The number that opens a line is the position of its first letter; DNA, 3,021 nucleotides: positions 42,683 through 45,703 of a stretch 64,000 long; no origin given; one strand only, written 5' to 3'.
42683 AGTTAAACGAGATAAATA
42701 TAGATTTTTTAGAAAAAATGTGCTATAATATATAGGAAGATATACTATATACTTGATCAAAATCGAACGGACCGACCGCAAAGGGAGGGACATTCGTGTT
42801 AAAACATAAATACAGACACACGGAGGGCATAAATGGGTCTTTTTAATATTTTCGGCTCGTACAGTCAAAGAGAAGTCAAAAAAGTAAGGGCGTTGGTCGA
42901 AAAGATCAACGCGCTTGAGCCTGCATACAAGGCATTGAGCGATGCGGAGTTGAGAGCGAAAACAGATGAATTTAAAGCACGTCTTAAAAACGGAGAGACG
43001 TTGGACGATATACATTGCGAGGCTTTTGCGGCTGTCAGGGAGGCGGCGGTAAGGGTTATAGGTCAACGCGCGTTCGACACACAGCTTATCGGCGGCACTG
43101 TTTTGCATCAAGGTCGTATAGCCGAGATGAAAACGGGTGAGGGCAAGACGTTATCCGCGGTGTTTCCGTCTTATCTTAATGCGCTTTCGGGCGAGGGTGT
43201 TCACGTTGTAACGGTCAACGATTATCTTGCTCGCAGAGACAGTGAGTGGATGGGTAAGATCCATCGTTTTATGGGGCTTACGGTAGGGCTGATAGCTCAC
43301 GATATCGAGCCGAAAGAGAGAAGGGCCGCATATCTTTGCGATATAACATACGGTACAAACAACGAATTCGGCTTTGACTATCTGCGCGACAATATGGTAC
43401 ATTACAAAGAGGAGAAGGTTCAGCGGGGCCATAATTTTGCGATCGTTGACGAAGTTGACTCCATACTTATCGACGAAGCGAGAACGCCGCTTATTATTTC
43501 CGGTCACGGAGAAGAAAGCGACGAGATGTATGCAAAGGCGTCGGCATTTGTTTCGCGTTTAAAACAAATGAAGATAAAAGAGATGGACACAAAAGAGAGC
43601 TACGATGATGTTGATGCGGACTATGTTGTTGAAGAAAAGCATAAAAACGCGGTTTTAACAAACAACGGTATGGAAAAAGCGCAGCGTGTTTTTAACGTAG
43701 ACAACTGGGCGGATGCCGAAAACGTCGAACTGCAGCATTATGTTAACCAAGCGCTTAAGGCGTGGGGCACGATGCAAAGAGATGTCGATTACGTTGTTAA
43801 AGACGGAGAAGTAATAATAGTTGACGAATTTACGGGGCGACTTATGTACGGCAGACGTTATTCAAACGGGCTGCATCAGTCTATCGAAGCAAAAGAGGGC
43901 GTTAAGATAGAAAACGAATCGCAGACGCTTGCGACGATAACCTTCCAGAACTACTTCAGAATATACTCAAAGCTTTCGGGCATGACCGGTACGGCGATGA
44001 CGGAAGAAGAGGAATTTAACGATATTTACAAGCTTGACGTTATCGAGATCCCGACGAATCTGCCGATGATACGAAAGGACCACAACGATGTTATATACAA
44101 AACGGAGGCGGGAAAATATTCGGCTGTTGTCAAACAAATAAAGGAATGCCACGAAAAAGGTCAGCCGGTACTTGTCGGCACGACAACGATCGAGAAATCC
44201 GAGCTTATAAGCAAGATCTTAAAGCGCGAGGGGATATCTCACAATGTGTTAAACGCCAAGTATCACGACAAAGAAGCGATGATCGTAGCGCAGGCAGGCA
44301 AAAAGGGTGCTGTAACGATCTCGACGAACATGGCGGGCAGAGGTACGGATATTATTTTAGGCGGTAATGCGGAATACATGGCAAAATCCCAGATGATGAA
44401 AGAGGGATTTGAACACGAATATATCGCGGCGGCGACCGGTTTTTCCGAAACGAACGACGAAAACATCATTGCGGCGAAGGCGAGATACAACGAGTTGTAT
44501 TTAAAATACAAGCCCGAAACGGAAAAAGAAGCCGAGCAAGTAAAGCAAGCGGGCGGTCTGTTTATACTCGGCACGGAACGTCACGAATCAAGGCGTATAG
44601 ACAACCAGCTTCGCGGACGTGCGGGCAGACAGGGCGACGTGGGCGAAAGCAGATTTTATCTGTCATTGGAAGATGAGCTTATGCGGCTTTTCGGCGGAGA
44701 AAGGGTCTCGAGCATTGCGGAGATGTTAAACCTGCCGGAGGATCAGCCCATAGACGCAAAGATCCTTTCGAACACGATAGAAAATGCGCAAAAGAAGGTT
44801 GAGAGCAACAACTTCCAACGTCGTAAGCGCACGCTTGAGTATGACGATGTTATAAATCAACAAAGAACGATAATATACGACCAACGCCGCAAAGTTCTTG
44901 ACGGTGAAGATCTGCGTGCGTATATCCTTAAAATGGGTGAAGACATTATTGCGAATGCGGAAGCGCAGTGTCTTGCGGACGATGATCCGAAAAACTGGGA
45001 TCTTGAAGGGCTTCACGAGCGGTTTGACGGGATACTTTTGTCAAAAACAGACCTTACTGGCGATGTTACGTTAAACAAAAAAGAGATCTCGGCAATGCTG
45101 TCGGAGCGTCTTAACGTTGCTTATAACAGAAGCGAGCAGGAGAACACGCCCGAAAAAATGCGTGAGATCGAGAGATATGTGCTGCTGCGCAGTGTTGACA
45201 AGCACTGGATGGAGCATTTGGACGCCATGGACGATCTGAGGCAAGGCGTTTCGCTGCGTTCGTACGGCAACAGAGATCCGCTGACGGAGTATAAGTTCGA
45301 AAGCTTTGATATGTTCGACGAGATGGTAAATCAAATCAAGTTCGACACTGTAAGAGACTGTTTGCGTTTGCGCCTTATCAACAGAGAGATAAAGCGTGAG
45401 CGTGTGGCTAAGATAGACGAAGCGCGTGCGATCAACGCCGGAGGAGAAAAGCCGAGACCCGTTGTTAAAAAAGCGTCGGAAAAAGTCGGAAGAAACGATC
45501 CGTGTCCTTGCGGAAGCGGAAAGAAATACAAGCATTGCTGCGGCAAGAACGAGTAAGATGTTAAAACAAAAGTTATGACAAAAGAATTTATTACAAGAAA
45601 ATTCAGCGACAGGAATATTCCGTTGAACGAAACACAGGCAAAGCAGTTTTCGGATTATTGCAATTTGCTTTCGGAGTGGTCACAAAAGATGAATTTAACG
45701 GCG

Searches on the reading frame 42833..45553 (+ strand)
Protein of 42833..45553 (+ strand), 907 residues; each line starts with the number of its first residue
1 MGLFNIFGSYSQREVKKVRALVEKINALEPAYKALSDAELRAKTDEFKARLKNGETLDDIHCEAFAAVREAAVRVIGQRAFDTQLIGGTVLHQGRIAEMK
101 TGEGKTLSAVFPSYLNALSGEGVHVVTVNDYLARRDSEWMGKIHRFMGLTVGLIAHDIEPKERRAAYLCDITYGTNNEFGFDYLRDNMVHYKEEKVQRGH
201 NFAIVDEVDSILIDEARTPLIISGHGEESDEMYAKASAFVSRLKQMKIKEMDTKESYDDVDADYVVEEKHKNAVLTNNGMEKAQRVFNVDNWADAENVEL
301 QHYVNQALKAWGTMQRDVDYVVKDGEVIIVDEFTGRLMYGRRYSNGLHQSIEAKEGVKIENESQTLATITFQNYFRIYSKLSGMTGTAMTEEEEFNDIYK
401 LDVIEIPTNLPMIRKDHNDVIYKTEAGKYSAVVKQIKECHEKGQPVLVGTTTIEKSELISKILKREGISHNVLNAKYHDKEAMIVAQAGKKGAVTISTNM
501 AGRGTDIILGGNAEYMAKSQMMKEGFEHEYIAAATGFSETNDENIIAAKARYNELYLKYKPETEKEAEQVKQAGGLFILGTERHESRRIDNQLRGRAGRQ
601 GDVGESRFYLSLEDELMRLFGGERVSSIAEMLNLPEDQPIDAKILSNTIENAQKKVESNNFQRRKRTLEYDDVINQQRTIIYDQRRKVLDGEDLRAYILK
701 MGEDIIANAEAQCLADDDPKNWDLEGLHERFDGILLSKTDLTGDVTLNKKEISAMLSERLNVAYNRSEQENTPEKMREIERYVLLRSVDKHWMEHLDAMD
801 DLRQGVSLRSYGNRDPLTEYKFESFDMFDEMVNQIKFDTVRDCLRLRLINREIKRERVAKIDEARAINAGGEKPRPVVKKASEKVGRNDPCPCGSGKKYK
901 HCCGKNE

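Call 40: find_related_loci(query=window:42833-45553:+, collection=genome_contigs, flank=10000)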
Query window:42833-45553:+ (907 aa) in genome_contigs; peptide patterns used: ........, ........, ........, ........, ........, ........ (x = any residue, [..] = any of these).
600 stretches matched a pattern (row limit reached: there are more); 596 encode a relative of the query (tblastn E <= 1e-3); the best 80 are kept; 80 distinct loci.
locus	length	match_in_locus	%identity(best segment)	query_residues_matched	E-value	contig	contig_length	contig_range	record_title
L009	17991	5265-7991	88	1-906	0e+0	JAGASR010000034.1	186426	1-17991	MAG: Clostridia bacterium isolate RGIG8738 Water_deer_Colon-4__c318846, whole genome shotgun sequence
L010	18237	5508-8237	86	1-906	0e+0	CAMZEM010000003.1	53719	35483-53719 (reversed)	MAG TPA_asm: uncultured Clostridia bacterium isolate SRR10912533_bin.8_metaWRAP_v1.3_MAG genome assembly, contig: ERZ142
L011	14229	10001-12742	70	1-905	0e+0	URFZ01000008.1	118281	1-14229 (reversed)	uncultured Clostridiales bacterium isolate UMGS964 genome assembly, contig: NODE_146_length_118281_cov_6.113748, whole g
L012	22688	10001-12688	65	6-904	0e+0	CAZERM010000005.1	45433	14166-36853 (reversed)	MAG TPA_asm: uncultured Lachnospiraceae bacterium isolate SRP350583_co1_13 genome assembly, contig: NODE_1184_length_454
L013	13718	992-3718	62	3-905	0e+0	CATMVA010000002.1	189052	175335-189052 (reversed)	MAG TPA_asm: uncultured Oscillospiraceae bacterium isolate MGG29820_1678865759 genome assembly, contig: shHF8_56, whole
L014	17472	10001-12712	62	6-907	0e+0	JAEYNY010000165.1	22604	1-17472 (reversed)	MAG: Bacillota bacterium isolate OH_CBB_131 k127_1194187, whole genome shotgun sequence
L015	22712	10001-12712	62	6-907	0e+0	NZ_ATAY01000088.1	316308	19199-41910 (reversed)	Ruminiclostridium papyrosolvens C7 contig01638, whole genome shotgun sequence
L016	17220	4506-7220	62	6-906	0e+0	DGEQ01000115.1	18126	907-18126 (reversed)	MAG TPA_asm: Hungateiclostridiaceae bacterium UBA3922 UBA3922_contig_667, whole genome shotgun sequence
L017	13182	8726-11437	62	3-904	0e+0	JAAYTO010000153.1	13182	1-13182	MAG: Clostridium sp. isolate AS24abBPME_43 50865_AS24, whole genome shotgun sequence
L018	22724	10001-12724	60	1-904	0e+0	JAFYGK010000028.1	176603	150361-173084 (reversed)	MAG: Clostridia bacterium isolate RGIG7067 Sheep_Rumen.Co__c2951266, whole genome shotgun sequence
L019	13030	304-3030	61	6-907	0e+0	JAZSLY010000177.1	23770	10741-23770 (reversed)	MAG: Eubacteriales bacterium isolate T1900044556_TS20190022.MAGScoT_cleanbin_000015 SGB_302_k141_2684261, whole genome s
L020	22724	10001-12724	61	1-906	0e+0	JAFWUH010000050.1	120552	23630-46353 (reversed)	MAG: Clostridia bacterium isolate RGIG6077 Sheep_Omasum.Co__c2161629, whole genome shotgun sequence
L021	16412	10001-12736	61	1-905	0e+0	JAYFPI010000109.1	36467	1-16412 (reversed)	MAG: Pseudoflavonifractor sp. isolate CA_115 c_CA_000000057902, whole genome shotgun sequence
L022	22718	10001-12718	62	3-903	0e+0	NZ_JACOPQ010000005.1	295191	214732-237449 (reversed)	Lawsonibacter faecis strain NSJ-52 H11_ctg005, whole genome shotgun sequence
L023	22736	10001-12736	62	1-905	0e+0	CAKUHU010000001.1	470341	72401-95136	MAG: uncultured Oscillospiraceae bacterium isolate REFINED_METABAT215_TOP10_CONTIGS_1500_ASSEMBLY_K77_MERGED__Hadza_MoBi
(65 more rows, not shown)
